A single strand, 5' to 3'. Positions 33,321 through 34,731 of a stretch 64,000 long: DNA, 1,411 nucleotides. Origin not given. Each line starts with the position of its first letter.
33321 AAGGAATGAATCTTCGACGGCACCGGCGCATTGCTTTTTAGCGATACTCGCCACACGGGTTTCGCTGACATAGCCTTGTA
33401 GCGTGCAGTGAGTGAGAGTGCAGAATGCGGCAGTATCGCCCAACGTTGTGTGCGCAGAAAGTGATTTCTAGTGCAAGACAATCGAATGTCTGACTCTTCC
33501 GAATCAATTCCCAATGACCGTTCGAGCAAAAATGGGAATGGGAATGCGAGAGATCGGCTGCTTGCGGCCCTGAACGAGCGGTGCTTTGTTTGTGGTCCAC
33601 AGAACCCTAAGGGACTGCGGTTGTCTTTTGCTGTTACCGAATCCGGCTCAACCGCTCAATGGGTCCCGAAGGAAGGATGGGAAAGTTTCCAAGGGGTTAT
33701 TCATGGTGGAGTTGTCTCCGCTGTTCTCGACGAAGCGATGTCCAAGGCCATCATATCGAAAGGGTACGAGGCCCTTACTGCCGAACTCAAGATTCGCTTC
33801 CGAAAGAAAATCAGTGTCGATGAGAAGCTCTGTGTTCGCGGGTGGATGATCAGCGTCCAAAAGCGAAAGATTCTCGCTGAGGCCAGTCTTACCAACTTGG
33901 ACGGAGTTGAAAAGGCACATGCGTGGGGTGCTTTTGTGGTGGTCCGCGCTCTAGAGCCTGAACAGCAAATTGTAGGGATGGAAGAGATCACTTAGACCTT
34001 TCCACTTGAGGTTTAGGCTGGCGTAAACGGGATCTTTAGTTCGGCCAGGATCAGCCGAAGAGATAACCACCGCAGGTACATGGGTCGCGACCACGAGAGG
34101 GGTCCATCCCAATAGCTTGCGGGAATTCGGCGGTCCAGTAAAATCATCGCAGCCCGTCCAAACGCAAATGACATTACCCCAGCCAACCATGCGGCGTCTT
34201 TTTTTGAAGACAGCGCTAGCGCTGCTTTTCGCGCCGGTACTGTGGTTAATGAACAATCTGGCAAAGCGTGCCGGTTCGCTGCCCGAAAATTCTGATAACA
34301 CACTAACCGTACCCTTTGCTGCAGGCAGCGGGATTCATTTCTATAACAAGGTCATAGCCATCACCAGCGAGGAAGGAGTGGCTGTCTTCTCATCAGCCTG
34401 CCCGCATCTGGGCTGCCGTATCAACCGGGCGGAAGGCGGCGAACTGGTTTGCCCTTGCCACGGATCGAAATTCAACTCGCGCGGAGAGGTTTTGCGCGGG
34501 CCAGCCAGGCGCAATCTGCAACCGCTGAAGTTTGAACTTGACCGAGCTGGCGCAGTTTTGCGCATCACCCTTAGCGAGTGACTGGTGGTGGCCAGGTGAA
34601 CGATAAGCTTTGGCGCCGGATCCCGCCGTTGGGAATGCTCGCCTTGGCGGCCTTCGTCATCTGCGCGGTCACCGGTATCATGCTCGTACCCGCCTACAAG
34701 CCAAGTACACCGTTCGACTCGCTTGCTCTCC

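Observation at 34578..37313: Single polypeptide combining cytochrome b6, subunit IV and twelve c-type haem sites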

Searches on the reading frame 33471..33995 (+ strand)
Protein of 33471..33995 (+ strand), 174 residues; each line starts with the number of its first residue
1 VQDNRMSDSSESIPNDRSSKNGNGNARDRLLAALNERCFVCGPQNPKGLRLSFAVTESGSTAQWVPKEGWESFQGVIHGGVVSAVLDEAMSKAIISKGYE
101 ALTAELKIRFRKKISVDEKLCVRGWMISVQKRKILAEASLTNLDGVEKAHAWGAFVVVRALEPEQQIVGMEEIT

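Call 4: search_protein_families(library=pfam, proteins=[window:33471-33995:+], max_evalue=0.01)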
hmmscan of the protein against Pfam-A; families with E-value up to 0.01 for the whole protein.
window:33471-33995:+ (174 aa): 1 family
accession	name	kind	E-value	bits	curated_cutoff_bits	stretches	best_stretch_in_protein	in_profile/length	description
PF03061.28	4HBT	-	1.1e-11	45.3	20.6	1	74-147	1-77/79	Thioesterase superfamily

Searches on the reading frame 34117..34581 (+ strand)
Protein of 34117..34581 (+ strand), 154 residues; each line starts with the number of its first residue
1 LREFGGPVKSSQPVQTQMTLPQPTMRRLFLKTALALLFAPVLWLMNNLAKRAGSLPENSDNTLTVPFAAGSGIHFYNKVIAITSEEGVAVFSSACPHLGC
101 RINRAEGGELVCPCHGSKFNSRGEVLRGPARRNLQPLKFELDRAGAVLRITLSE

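Call 4: search_protein_families(library=pfam, proteins=[window:34117-34581:+], max_evalue=0.01)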
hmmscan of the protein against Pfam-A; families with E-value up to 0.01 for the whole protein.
window:34117-34581:+ (154 aa): 1 family
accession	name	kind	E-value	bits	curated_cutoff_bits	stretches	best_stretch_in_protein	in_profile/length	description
PF00355.32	Rieske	-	1.2e-10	41.6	20.3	1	80-135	26-85/88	Rieske [2Fe-2S] domain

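Call 5: search_protein_families(library=ncbifam, proteins=[window:34117-34581:+], max_evalue=0.001)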
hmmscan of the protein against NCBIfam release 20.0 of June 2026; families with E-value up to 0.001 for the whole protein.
window:34117-34581:+ (154 aa): 5 families
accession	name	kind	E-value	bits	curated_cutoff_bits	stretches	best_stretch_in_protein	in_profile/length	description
NF045928.1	Cytb6fFeSPetC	equivalog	3.9e-12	45.9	250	1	92-142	105-156/179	cytochrome b6-f complex iron-sulfur subunit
NF010001.0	PRK13474.1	subfamily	8.7e-12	44.7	154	1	92-139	104-152/178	cytochrome b6-f complex iron-sulfur subunit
TIGR01416.1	Rieske_proteo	equivalog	6.3e-11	42.6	97.4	1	43-136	66-162/176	ubiquinol-cytochrome c reductase iron-sulfur subunit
NF050121.1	bc1_QcrA_actin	exception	5.7e-10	39.2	275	1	86-145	238-301/319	cytochrome bc1 complex Rieske iron-sulfur subunit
TIGR02694.1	arsenite_ox_S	equivalog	4.5e-06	26.6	95.65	1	83-150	46-116/129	arsenate reductase (azurin) small subunit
